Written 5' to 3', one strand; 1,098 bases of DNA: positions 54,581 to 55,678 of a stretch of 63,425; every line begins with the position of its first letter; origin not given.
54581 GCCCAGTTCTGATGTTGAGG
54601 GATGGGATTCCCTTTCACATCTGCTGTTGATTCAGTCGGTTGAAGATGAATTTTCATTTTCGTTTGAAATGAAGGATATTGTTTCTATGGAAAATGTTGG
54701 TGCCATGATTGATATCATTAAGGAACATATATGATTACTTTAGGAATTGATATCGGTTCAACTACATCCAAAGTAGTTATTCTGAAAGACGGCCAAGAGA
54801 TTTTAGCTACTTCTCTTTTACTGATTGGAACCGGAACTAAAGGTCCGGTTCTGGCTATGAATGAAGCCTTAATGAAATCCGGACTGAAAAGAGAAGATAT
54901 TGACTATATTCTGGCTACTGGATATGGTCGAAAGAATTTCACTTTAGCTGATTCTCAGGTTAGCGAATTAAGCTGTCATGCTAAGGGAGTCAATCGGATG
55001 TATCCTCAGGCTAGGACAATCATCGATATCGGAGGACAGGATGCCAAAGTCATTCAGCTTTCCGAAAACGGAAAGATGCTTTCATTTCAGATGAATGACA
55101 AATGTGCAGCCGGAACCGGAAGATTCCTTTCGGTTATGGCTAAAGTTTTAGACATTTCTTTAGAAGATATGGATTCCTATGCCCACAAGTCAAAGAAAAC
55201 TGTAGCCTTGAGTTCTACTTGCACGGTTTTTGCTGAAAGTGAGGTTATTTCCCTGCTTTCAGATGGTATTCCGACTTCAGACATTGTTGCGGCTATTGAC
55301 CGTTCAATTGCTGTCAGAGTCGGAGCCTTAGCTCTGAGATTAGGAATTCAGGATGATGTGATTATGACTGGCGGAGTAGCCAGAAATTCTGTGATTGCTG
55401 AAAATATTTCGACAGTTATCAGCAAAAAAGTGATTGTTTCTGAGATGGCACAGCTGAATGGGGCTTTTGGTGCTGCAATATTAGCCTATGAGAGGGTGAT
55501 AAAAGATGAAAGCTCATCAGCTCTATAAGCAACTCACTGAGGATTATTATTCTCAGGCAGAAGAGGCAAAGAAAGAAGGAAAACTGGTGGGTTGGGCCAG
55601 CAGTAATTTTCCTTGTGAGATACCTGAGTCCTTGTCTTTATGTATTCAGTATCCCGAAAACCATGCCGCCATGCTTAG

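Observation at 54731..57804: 2-hydroxyacyl-CoA-dehydratase-type enzyme placed to act on a carrier-protein thioester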

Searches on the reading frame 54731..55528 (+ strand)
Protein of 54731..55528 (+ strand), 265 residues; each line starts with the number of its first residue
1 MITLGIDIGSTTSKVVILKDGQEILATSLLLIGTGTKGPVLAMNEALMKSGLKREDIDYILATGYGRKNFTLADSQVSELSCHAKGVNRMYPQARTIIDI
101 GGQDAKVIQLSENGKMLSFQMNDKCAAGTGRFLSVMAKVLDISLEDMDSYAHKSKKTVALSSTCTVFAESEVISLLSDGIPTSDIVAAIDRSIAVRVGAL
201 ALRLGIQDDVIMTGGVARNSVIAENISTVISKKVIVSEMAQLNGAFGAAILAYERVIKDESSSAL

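Call 4: search_protein_families(library=pfam, proteins=[window:54731-55528:+], max_evalue=0.01)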
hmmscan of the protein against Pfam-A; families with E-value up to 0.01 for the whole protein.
window:54731-55528:+ (265 aa): 4 families
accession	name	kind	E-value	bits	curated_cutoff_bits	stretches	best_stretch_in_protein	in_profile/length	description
PF01869.26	BcrAD_BadFG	-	4.2e-63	213.8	31.5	1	4-252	1-271/271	BadF/BadG/BcrA/BcrD ATPase family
PF02782.22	FGGY_C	-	0.00058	20.1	27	1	208-252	151-194/198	FGGY family of carbohydrate kinases, C-terminal domain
PF22521.2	HypF_C_2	-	0.0035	17.6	27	0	170-233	154-220/241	Carbamoyltransferase, Kae1-like Domain, second subdomain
PF00370.27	FGGY_N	-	0.0081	16.2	28.8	0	3-28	2-27/245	FGGY family of carbohydrate kinases, N-terminal domain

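Call 18: search_protein_families(library=ncbifam, proteins=[window:54731-55528:+], max_evalue=0.001)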
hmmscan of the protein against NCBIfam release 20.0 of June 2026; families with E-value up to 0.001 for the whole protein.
window:54731-55528:+ (265 aa): 6 families
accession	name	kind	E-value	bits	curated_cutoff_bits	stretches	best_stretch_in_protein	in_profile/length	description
TIGR00241.1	CoA_E_activ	domain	3.7e-78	262.5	125.4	1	2-251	1-248/248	acyl-CoA dehydratase activase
TIGR03192.1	benz_CoA_bzdQ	equivalog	5.3e-52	177.1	380.2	1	1-256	32-290/293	benzoyl-CoA reductase, bzd-type, subunit Q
TIGR02259.1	benz_CoA_red_A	equivalog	3.9e-45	154.4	578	1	56-231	229-406/432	benzoyl-CoA reductase subunit A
TIGR03286.1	methan_mark_15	hypoth_equivalog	6.2e-36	124.2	455.75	1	2-252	145-401/404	methanogenesis marker 15 protein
TIGR02261.1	benz_CoA_red_D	equivalog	1.9e-35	122.3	312.85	1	2-249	2-259/262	benzoyl-CoA reductase subunit D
NF009842.0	PRK13317.1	equivalog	1.7e-05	24.4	234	0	2-88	3-85/277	type II pantothenate kinase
